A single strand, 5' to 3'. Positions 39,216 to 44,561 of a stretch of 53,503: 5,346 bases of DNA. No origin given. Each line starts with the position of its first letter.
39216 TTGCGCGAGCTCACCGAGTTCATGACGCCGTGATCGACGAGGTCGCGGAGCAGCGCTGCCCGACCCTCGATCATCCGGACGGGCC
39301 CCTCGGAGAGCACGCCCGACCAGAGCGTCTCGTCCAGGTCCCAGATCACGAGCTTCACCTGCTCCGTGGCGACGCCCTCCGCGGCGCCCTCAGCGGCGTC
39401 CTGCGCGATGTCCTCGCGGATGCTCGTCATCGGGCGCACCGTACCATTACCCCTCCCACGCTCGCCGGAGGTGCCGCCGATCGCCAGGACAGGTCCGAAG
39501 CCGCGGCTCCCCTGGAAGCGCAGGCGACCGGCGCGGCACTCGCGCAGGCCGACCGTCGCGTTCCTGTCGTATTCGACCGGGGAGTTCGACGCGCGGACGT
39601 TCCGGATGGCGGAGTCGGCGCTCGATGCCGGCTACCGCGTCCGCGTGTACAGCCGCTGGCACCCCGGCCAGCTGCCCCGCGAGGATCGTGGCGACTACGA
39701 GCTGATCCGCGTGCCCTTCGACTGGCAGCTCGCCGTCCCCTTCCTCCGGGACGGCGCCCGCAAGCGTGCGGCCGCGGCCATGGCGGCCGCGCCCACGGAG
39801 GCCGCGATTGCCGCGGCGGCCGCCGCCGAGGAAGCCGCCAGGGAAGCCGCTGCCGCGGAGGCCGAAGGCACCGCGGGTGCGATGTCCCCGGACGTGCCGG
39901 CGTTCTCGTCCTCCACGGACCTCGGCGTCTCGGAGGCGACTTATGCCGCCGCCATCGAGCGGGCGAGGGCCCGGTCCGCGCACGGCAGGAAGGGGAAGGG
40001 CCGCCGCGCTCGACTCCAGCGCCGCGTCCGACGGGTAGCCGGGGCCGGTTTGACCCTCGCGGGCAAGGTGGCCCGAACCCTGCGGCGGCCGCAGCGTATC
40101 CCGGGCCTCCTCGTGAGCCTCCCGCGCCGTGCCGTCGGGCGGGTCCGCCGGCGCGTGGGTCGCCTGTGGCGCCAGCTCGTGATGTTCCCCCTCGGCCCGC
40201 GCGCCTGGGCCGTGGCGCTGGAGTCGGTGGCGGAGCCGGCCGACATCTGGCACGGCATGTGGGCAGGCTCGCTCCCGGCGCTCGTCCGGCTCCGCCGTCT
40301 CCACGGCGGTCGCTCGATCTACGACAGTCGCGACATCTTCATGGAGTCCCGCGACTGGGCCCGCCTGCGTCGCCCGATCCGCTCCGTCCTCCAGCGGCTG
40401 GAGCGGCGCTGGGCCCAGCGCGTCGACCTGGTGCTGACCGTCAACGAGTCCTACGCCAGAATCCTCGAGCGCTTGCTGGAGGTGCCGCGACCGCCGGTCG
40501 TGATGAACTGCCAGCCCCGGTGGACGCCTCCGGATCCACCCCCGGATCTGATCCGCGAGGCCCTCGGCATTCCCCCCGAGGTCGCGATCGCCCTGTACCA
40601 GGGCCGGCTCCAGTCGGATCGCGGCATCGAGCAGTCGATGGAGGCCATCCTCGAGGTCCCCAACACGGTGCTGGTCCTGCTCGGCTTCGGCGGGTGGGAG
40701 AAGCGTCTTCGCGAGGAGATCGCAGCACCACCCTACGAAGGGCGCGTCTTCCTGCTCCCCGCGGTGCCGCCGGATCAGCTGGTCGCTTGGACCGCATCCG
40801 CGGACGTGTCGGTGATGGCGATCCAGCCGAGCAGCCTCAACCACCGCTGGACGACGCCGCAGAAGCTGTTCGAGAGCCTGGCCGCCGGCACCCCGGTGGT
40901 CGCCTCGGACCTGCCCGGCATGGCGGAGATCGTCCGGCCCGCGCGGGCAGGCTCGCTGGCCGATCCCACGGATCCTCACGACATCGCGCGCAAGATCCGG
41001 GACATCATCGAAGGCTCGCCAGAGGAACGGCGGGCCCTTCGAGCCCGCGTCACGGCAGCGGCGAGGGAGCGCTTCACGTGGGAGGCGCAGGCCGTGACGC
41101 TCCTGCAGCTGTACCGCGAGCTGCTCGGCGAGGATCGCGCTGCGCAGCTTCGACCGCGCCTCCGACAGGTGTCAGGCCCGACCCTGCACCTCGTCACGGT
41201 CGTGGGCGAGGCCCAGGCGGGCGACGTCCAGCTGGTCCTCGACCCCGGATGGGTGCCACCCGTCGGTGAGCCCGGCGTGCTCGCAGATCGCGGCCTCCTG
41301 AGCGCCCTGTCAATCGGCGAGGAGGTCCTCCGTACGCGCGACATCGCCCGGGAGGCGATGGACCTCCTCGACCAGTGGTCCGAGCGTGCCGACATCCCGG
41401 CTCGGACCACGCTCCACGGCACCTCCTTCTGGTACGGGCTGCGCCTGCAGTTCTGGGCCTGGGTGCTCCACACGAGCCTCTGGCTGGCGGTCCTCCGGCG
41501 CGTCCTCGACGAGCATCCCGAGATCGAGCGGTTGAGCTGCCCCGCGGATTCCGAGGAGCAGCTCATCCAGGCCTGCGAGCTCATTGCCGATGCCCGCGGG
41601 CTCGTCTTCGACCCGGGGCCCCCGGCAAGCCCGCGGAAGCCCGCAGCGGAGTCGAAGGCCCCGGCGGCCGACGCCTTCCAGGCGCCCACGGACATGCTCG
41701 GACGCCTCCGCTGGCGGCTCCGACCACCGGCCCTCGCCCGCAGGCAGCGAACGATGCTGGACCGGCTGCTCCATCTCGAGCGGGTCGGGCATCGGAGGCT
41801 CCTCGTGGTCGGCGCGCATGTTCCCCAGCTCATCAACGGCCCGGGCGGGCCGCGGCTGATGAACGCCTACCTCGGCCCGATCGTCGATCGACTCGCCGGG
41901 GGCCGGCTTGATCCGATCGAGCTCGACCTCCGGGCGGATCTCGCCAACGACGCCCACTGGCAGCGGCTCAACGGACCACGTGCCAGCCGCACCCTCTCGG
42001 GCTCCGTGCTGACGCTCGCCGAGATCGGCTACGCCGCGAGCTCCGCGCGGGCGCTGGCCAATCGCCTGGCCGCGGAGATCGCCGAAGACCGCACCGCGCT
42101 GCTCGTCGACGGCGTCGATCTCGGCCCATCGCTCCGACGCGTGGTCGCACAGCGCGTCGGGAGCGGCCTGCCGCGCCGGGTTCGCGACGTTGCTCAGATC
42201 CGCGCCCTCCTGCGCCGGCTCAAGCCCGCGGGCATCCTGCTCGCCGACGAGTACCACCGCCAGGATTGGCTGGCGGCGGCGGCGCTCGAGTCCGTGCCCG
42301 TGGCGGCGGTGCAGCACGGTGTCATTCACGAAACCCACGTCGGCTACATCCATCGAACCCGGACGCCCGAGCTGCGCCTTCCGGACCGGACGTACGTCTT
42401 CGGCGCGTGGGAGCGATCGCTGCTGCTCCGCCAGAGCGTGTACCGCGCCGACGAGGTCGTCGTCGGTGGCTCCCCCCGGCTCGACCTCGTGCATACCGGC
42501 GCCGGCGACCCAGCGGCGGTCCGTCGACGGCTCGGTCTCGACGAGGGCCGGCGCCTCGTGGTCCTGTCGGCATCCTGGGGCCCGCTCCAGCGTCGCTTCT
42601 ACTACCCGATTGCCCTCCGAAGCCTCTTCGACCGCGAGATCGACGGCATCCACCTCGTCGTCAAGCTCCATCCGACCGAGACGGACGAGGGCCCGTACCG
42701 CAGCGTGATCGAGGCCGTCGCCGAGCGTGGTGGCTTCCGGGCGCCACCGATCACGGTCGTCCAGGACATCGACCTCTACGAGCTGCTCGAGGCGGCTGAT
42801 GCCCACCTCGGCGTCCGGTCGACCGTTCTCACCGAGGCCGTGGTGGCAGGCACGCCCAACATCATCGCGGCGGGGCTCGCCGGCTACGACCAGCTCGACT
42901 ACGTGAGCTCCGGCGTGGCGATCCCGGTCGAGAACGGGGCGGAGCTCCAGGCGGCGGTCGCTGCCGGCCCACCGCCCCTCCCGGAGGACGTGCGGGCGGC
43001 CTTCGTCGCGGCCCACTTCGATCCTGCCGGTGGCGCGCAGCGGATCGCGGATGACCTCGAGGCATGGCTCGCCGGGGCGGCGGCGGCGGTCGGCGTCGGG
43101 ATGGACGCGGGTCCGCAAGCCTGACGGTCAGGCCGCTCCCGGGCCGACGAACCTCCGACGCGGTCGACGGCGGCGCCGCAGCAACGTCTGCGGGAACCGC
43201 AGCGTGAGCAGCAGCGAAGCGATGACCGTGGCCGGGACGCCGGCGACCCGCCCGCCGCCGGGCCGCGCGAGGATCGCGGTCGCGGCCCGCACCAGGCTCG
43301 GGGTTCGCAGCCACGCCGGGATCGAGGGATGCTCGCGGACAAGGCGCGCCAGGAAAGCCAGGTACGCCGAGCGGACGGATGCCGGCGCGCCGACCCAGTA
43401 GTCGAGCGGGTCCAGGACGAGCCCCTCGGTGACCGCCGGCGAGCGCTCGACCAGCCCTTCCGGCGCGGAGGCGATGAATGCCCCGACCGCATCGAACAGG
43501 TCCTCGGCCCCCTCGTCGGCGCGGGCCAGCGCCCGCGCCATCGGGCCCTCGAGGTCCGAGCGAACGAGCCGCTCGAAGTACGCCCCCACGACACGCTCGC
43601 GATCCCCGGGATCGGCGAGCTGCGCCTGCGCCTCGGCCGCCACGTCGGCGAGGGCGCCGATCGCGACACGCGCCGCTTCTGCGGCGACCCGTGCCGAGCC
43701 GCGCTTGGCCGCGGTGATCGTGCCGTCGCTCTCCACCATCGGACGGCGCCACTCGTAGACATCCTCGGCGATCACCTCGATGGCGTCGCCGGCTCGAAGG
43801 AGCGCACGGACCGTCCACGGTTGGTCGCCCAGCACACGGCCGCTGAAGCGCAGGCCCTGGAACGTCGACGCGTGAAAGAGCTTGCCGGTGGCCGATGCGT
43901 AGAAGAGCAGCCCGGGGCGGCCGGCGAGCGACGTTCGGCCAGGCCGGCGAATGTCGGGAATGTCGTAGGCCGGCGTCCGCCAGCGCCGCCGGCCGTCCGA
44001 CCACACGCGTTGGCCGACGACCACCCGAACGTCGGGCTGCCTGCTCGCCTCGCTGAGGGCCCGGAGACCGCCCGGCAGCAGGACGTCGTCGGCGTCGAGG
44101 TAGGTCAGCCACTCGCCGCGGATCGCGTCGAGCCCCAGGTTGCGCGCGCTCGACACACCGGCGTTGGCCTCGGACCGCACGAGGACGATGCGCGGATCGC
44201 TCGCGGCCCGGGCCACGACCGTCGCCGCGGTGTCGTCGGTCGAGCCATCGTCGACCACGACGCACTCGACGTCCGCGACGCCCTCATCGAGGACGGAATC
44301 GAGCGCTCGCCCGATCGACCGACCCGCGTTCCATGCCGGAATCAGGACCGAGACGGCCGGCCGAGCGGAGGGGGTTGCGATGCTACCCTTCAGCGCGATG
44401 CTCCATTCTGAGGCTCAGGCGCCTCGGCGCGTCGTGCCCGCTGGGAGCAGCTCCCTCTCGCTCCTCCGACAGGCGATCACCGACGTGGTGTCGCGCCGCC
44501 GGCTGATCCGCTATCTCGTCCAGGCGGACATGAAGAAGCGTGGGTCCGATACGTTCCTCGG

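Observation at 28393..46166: Non-textbook ribitol-phosphate glycopolymer (teichoic-acid or capsule-like) synthesis and export island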

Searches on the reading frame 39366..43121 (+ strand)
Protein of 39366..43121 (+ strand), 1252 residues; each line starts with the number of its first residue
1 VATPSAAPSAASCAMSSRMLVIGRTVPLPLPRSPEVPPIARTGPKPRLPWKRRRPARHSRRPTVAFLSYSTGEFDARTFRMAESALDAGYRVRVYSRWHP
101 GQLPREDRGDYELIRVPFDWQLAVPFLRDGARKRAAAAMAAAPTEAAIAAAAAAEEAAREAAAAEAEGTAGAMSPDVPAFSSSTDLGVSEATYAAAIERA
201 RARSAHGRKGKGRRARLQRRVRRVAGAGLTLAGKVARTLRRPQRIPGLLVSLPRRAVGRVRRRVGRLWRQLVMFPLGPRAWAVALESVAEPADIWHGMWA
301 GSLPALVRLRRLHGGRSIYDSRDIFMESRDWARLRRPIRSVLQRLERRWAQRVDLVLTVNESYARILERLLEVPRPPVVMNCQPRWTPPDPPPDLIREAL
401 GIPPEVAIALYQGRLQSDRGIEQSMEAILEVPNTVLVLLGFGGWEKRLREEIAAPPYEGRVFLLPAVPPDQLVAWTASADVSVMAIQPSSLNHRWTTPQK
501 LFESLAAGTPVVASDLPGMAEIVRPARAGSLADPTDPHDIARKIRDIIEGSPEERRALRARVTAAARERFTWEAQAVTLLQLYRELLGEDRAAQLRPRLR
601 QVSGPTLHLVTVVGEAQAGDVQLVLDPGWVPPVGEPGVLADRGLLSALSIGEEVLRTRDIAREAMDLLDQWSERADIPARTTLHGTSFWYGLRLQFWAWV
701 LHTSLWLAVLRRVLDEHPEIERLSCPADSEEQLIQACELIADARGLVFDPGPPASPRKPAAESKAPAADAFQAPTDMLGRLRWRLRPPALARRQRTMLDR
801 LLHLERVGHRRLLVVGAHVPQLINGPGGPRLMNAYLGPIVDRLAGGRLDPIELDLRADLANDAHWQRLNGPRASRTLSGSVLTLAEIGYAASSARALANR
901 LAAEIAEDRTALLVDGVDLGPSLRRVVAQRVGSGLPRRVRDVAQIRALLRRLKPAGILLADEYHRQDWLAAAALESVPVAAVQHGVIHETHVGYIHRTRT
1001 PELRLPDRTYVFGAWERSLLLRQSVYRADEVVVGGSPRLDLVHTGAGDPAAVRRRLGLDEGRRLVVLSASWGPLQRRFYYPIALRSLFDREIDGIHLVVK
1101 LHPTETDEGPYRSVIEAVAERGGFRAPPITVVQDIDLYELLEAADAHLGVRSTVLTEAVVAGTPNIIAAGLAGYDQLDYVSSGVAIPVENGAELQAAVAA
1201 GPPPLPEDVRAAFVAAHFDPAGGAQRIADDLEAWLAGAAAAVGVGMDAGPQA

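Call 5: search_protein_families(library=pfam, proteins=[window:39366-43121:+], max_evalue=0.01)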
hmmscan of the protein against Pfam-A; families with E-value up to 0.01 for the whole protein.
window:39366-43121:+ (1252 aa): 4 families
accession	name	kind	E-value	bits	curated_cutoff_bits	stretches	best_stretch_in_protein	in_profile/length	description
PF00534.26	Glycos_transf_1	-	9.8e-24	84.2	26.4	1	396-559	5-166/172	Glycosyl transferases group 1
PF13692.12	Glyco_trans_1_4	-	8.3e-19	68.7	27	1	409-549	4-141/142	Glycosyl transferases group 1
PF13524.12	Glyco_trans_1_2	-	9.9e-12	45.5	25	1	444-581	24-144/144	Glycosyl transferase-like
PF13439.12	Glyco_transf_4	-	6.4e-07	30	28.5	1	259-378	43-159/170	Glycosyltransferase Family 4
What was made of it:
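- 39366..43124 (+): Two-module enzyme: GT4 glycosyltransferase (aa about 259-587) plus a divergent TagF-like module (aa about 600-1252). Glycos_transf_1 E 1e-23 (call 5).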

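Call 9: search_protein_families(library=ncbifam, proteins=[window:39366-43121:+], max_evalue=0.01)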
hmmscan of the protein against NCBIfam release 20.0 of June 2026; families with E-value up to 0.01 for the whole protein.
window:39366-43121:+ (1252 aa): 23 families
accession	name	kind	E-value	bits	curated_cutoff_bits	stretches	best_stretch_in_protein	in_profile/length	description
TIGR04063.1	stp3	hypoth_equivalog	2.2e-16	59.8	442.05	1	343-587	148-396/397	TIGR04063 family PEP-CTERM/XrtA system glycosyltransferase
TIGR03449.1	mycothiol_MshA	equivalog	5.5e-14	51.9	462.5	1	396-587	210-404/406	D-inositol-3-phosphate glycosyltransferase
NF053787.1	GlcN_PG_synth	equivalog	2.3e-12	46.5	480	1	393-587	184-360/361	N-acetylglucosaminyl phosphatidylglycerol synthase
TIGR04047.1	MSMEG_0565_glyc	hypoth_equivalog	2.8e-11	43.1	259.85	1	438-585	235-373/373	MSMEG_0565 family glycosyltransferase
NF041876.1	EPS_EpsE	equivalog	6.6e-11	42.1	400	1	442-579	259-389/389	exopolysaccharide biosynthesis GT4 family glycosyltransferase EpsE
NF047684.1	TeichurnBiosyTuaC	equivalog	9.7e-11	41.2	550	1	389-586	202-389/391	teichuronic acid biosynthesis protein TuaC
NF007640.0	PRK10307.1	subfamily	1.9e-10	40.2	276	1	338-569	157-390/411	WcaI family glycosyltransferase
TIGR02149.1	glgA_Coryne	subfamily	1.1e-07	31.3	302.4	1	395-586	193-390/391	glycogen synthase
TIGR03088.1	stp2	hypoth_equivalog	2e-07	30.4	409.05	1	497-587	285-374/374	TIGR03088 family PEP-CTERM/XrtA system glycosyltransferase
TIGR03999.1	thiol_BshA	equivalog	3e-07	29.7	273.7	1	433-587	229-374/375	N-acetyl-alpha-D-glucosaminyl L-malate synthase BshA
NF012028.0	PRK15484.1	subfamily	9.7e-07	28.2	618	1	394-574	181-366/380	lipopolysaccharide N-acetylglucosaminyltransferase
NF038295.1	EPS_HpsP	equivalog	1.9e-06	27.1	550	1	396-587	197-388/388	hormogonium polysaccharide biosynthesis glycosyltransferase HpsP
TIGR04005.1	wcaL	equivalog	2e-06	26.9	537.6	1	437-569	257-385/406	colanic acid biosynthesis glycosyltransferase WcaL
NF038229.1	Glyco4_Geo_Pelo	equivalog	5.8e-06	25.5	400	1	464-587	223-337/338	GPMC system family 4 glycosyltransferase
NF038298.1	EPS_HpsO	equivalog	9e-06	24.7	575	1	393-587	189-388/388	hormogonium polysaccharide biosynthesis glycosyltransferase HpsO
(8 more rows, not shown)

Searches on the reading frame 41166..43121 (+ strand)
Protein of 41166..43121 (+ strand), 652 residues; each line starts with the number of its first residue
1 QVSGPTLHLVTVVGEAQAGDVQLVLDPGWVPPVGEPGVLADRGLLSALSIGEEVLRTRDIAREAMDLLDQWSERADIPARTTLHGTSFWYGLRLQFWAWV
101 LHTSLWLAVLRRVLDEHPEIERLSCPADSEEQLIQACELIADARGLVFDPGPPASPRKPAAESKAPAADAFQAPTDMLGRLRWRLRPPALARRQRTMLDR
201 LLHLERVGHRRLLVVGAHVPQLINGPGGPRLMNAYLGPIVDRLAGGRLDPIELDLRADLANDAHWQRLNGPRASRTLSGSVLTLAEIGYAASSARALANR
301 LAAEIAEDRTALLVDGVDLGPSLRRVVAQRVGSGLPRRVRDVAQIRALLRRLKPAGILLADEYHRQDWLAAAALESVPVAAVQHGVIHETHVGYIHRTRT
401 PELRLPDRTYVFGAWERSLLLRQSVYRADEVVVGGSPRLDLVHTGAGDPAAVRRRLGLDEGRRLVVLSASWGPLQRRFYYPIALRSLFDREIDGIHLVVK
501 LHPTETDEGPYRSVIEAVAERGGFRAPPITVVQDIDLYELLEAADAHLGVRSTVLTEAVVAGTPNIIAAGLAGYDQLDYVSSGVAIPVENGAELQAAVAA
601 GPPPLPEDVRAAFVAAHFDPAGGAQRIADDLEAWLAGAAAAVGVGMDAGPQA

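Call 29: search_protein_families(library=pfam, proteins=[window:41166-43121:+], max_evalue=1)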
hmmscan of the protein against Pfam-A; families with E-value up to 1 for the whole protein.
window:41166-43121:+ (652 aa): 4 families
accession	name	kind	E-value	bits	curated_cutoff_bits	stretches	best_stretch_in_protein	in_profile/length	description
PF19892.4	DUF6365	-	0.012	15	32.5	1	447-471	160-185/404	Family of unknown function (DUF6365)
PF20471.4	DUF6716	-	0.015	14.8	27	1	503-567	222-282/342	Putative glycosyltransferase (DUF6716)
PF05159.20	Capsule_synth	-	0.017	15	20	1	484-575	177-267/310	Capsule polysaccharide biosynthesis protein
PF01141.23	Gag_p12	-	0.3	11.9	25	1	148-189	36-76/85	Gag polyprotein, inner coat protein p12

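Call 31: search_solved_structures(query=window:41166-43121:+, max_evalue=1, show_alignments=2)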
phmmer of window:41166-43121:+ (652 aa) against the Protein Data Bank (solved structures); distinct sequences matched with E-value up to 1: 1.
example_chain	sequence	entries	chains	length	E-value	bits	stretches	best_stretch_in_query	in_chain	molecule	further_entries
6kqx_A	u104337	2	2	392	0.66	12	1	529-639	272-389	Uncharacterized UDP-glucosyltransferase YjiC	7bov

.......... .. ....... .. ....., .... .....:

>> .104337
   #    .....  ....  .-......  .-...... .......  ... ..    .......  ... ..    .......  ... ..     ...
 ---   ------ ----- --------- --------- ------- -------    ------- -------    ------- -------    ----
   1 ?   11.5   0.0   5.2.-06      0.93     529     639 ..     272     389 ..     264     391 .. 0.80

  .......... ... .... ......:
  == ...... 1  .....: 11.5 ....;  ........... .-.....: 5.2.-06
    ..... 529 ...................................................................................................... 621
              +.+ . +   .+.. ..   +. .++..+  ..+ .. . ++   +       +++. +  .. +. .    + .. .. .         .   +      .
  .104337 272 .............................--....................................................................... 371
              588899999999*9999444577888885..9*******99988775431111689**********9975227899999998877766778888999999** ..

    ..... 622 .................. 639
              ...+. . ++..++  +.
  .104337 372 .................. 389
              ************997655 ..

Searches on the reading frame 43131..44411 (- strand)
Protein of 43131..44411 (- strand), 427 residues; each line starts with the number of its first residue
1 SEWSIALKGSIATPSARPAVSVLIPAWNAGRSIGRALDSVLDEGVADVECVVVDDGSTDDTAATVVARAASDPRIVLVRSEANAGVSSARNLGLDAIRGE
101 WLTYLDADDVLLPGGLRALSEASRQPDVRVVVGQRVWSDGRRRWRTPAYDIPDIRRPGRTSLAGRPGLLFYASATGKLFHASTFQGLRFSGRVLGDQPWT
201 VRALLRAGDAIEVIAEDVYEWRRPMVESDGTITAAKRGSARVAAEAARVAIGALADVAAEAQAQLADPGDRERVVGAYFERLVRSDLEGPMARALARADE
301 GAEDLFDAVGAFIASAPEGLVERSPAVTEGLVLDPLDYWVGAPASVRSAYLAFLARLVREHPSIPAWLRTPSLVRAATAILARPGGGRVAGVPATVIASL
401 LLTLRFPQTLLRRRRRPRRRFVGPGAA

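Call 6: search_protein_families(library=pfam, proteins=[window:43131-44258:-], max_evalue=0.01)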
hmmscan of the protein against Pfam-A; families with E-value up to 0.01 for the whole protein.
window:43131-44258:- (376 aa): 3 families
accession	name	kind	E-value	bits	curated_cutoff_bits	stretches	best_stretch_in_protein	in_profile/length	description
PF00535.33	Glycos_transf_2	-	5.7e-21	75.6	23.3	1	2-131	33-162/168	Glycosyl transferase family 2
PF13641.12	Glyco_tranf_2_3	-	6.8e-07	30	27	1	4-100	38-138/230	Glycosyltransferase like family 2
PF10111.15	Glyco_tranf_2_2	-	0.0039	17.1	27.3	1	1-62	34-96/276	Glycosyltransferase like family 2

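Call 9: search_protein_families(library=ncbifam, proteins=[window:43131-44411:-], max_evalue=0.01)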
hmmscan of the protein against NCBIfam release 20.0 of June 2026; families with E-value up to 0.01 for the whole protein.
window:43131-44411:- (427 aa): 26 families (the best 25 are shown)
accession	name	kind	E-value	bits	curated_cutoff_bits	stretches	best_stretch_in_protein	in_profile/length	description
NF007482.0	PRK10073.1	equivalog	6e-21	74.8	423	1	16-145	4-134/334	glycosyltransferase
NF047683.1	TeichurnBiosyTuaG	equivalog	3.4e-19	69.5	400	1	16-113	4-101/252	teichuronic acid biosynthesis protein TuaG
TIGR03965.1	mycofact_glyco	equivalog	3.7e-18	65.7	280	1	12-138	69-193/467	mycofactocin biosynthesis glycosyltransferase MftF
TIGR03937.1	PgaC_IcaA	equivalog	1.1e-15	57.5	422.3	1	16-131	43-159/407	poly-beta-1,6-N-acetyl-D-glucosamine synthase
NF050050.1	ProtGlycPglI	equivalog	4.2e-15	55.9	500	1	18-123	2-108/306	GalNAc(5)-diNAcBac-PP-undecaprenol beta-1,3-glucosyltransferase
NF041875.1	EPS_EpsD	equivalog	3.6e-13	49.6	370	1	20-140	1-120/325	exopolysaccharide biosynthesis glycosyltransferase EpsD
NF007453.0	PRK10018.1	equivalog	3.1e-12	46.7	382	1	16-118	4-106/280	colanic acid biosynthesis glycosyltransferase WcaA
TIGR04017.1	WcaA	equivalog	3.5e-12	46.5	495.75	1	16-118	3-105/279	colanic acid biosynthesis glycosyltransferase WcaA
TIGR04242.1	nodulat_NodC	equivalog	6.8e-11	41.8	550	1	15-149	45-182/395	chitooligosaccharide synthase NodC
NF050819.1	PolSacchBiosHfsG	equivalog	1e-09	38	500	1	14-109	8-102/302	polysaccharide biosynthesis protein HfsG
NF053739.1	GlytfEpsEBac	equivalog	1.4e-09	37.3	450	1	18-115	1-99/265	glycosyltransferase EpsE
NF041394.1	GtaseAglG_Halo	equivalog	1.7e-08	34.1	440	1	32-134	17-118/304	glucosyl-dolichyl phosphate glucuronosyltransferase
TIGR04283.1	glyco_like_mftF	equivalog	4.9e-08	32.8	182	1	20-126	1-100/221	TIGR04283 family arsenosugar biosynthesis glycosyltransferase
NF038299.1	EPS_HpsN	equivalog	6.9e-08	31.8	425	1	18-136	1-119/317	hormogonium polysaccharide biosynthesis glycosyltransferase HpsN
NF045692.1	OglycostaseCruG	equivalog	8.4e-07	28.2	600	1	7-108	30-137/386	2'-O-glycosyltransferase CruG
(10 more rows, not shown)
